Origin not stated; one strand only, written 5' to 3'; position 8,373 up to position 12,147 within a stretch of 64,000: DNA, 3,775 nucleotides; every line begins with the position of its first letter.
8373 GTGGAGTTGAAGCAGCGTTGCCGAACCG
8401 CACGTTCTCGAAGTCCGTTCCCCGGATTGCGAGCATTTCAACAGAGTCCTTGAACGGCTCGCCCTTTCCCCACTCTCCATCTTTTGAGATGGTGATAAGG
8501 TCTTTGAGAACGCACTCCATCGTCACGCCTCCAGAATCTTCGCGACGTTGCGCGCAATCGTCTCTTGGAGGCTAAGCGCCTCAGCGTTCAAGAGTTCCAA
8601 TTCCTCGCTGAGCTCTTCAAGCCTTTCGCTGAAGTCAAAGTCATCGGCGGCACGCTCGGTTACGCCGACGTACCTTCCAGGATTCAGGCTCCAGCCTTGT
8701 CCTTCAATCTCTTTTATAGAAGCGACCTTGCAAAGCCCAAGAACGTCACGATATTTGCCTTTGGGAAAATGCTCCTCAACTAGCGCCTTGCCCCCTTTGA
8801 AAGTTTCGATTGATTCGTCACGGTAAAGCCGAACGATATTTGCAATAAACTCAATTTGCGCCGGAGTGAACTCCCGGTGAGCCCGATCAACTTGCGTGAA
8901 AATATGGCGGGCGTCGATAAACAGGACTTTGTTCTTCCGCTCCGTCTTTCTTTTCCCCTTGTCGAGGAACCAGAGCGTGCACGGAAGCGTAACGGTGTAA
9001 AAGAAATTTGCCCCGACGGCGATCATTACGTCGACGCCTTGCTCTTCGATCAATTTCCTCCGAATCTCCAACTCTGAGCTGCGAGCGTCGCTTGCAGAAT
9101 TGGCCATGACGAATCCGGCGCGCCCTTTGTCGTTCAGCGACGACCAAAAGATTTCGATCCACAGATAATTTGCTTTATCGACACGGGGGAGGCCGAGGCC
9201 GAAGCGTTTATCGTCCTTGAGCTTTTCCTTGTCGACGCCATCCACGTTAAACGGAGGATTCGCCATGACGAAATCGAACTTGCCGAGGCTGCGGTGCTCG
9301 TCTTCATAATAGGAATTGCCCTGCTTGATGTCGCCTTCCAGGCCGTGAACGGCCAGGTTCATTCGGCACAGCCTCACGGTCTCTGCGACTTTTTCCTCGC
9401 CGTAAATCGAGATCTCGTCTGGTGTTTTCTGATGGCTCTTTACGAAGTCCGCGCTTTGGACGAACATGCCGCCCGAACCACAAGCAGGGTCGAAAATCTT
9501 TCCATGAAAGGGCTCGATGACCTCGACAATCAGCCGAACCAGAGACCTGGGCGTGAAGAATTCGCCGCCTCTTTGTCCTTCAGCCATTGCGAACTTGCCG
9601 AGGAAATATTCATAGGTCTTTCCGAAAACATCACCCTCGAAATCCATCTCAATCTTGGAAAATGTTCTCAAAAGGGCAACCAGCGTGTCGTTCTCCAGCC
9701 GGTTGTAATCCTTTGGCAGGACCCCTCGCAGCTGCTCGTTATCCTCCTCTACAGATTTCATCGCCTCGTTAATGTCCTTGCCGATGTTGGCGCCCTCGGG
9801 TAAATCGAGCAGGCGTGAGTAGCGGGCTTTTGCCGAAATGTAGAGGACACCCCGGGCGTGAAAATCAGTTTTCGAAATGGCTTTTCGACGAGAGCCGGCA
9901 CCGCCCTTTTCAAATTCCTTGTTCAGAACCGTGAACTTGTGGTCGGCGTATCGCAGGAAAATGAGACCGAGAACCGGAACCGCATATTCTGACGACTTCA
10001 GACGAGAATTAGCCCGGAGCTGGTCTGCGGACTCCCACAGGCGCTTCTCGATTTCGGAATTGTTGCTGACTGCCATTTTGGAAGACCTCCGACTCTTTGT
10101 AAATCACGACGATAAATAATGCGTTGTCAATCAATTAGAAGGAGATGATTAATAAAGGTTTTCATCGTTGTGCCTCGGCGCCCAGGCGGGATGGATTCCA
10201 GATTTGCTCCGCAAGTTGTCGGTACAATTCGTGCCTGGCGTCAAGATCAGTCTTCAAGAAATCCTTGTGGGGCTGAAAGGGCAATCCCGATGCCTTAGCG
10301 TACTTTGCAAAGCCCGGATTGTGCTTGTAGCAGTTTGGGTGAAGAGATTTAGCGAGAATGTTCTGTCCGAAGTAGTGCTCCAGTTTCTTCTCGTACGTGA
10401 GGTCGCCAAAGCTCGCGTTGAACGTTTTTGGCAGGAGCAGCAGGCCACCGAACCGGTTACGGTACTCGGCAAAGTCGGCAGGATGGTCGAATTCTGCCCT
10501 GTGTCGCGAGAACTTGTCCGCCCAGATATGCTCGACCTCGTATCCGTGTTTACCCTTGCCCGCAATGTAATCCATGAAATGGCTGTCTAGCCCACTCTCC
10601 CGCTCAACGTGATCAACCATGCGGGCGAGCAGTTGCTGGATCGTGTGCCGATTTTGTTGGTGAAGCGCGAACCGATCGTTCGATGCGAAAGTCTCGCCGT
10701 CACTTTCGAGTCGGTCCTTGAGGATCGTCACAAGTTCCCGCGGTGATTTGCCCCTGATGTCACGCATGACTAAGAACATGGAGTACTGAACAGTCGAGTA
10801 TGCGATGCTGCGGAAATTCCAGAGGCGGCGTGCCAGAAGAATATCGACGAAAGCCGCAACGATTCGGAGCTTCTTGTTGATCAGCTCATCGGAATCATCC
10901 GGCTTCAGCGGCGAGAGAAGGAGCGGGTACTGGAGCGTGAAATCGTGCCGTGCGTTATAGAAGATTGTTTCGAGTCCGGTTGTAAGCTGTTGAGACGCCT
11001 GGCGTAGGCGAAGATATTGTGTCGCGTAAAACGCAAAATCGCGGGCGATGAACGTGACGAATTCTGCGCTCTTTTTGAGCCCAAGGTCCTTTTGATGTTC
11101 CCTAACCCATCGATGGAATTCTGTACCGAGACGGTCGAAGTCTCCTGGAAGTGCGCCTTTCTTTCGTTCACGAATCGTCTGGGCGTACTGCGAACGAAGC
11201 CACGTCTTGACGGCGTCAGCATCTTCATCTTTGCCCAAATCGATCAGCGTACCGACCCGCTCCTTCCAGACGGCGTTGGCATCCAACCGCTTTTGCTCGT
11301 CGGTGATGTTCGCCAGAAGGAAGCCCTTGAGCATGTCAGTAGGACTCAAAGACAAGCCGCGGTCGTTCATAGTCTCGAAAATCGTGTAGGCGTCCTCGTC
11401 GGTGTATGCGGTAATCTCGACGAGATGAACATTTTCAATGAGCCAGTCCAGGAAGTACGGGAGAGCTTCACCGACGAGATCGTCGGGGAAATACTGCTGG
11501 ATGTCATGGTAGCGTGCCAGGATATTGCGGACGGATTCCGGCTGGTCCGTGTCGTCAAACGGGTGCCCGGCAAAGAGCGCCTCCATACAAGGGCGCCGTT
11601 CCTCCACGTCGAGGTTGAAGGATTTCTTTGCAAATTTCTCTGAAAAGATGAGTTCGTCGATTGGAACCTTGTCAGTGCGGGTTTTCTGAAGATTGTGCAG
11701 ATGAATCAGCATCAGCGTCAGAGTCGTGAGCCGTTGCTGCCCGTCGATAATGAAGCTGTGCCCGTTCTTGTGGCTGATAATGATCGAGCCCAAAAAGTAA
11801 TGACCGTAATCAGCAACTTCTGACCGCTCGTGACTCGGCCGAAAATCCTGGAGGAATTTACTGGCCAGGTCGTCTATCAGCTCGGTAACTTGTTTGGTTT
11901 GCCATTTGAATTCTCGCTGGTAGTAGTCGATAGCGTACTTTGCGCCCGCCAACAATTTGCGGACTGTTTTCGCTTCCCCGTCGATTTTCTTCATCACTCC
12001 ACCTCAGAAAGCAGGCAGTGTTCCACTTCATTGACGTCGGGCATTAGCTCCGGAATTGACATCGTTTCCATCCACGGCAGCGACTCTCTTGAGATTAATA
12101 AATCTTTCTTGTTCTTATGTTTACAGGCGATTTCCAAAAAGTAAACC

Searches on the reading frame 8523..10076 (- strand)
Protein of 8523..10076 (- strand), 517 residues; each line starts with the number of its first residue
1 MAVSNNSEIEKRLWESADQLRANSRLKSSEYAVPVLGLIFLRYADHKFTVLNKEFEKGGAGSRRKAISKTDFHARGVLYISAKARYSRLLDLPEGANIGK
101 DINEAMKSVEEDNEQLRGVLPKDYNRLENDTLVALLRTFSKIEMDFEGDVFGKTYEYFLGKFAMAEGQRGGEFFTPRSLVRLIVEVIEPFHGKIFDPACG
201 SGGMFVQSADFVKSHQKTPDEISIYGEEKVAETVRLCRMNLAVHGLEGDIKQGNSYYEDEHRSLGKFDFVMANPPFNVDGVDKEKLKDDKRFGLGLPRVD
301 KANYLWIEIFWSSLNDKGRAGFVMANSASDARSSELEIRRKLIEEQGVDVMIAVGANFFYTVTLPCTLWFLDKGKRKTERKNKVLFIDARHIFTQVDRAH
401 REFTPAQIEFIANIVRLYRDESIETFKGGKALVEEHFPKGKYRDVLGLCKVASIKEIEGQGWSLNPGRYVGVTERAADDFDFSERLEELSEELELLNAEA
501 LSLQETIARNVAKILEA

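Call 3: search_protein_families(library=pfam, proteins=[window:8523-10076:-], max_evalue=0.1)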
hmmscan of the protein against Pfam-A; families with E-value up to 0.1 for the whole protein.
window:8523-10076:- (517 aa): 6 families
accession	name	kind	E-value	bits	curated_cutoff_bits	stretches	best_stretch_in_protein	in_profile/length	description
PF02384.22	N6_Mtase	-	8.1e-86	288.6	20.4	1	148-474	3-307/311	N-6 DNA Methylase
PF12161.14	HsdM_N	-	6.3e-19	69.4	24.5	1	9-136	1-132/135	HsdM N-terminal domain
PF05175.20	MTS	-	4.1e-06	27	23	1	181-282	21-114/170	Methyltransferase small domain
PF01170.24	UPF0020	-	1e-05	25.8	22.3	1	193-277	31-132/197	RMKL-like, methyltransferase domain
PF07669.17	Eco57I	-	3.9e-05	24.3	25.3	1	262-355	70-167/171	Eco57I restriction-modification methylase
PF20473.4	MmeI_Mtase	-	0.052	13.2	27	0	193-206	22-35/259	MmeI, DNA-methyltransferase domain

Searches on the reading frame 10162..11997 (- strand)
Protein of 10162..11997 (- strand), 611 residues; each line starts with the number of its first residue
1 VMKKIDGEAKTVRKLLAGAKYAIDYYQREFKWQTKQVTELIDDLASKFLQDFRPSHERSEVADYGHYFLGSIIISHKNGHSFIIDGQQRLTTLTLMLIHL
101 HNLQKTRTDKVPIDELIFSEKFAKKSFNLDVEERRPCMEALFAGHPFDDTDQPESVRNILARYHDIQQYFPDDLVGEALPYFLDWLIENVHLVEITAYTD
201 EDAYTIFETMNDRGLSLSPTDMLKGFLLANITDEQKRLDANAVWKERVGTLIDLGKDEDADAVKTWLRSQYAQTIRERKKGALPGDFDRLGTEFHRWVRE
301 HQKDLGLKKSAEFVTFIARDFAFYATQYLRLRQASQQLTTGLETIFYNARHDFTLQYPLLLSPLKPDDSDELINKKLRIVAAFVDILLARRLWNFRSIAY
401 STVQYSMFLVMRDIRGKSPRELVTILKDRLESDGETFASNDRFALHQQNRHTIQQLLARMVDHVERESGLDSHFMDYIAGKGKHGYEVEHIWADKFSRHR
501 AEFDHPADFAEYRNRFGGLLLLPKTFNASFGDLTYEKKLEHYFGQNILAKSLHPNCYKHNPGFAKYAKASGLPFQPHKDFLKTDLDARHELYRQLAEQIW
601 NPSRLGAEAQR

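Call 3: search_protein_families(library=pfam, proteins=[window:10162-11997:-], max_evalue=0.1)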
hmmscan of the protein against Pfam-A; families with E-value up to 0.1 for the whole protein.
window:10162-11997:- (611 aa): 2 families
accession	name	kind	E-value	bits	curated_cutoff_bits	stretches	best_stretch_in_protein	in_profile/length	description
PF03235.19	GmrSD_N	-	2.6e-34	119.6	33.2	1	13-227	2-198/199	GmrSD restriction endonuclease, N-terminal domain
PF07510.16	GmrSD_C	-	1.6e-06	28.5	23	1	474-547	50-111/138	GmrSD restriction endonucleases, C-terminal domain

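Call 4: search_protein_families(library=padloc, proteins=[window:10162-11997:-], max_evalue=0.1)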
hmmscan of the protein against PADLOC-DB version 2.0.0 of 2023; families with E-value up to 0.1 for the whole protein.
window:10162-11997:- (611 aa): 35 families (the best 25 are shown)
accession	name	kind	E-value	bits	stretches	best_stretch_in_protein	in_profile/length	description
PDLC04157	HEC-06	-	2.3e-37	126.8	2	177-545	183-521/558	-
PDLC04155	HEC-06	-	1.2e-36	124.3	3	1-111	1-101/562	-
PDLC04154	HEC-06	-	9.7e-35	118.2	3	4-106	6-99/569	-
PDLC02687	Orf5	-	1.3e-30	104.7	3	174-271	181-279/543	Orf5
PDLC02693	Orf5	-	7e-29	99.2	1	17-446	4-412/543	Orf5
PDLC02686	Orf5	-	2.7e-26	90.2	1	18-247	18-257/566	Orf5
PDLC02695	Orf5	-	8.3e-26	88.5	2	5-104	3-102/601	Orf5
PDLC02700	Orf5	-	3.5e-25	86.8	1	14-542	5-518/555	Orf5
PDLC02691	Orf5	-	6.8e-22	75.8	2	4-113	2-103/579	Orf5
PDLC02688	Orf5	-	1.6e-20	71.3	1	20-236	9-234/554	Orf5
PDLC02701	Orf5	-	2.4e-20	70.6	2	21-106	20-105/596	Orf5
PDLC02786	SspE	-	1.9e-16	57.6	2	17-137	20-139/766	SspE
PDLC02694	Orf5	-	1.5e-14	51.6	2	21-119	18-120/574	Orf5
PDLC02792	SspE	-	1.9e-14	51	1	8-111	9-121/771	SspE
PDLC02698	Orf5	-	5.9e-14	49.7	2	172-269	193-282/573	Orf5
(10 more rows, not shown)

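Call 5: search_protein_families(library=ncbifam, proteins=[window:10162-11997:-], max_evalue=0.1)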
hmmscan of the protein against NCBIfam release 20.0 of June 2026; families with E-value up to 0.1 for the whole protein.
window:10162-11997:- (611 aa): 0 families
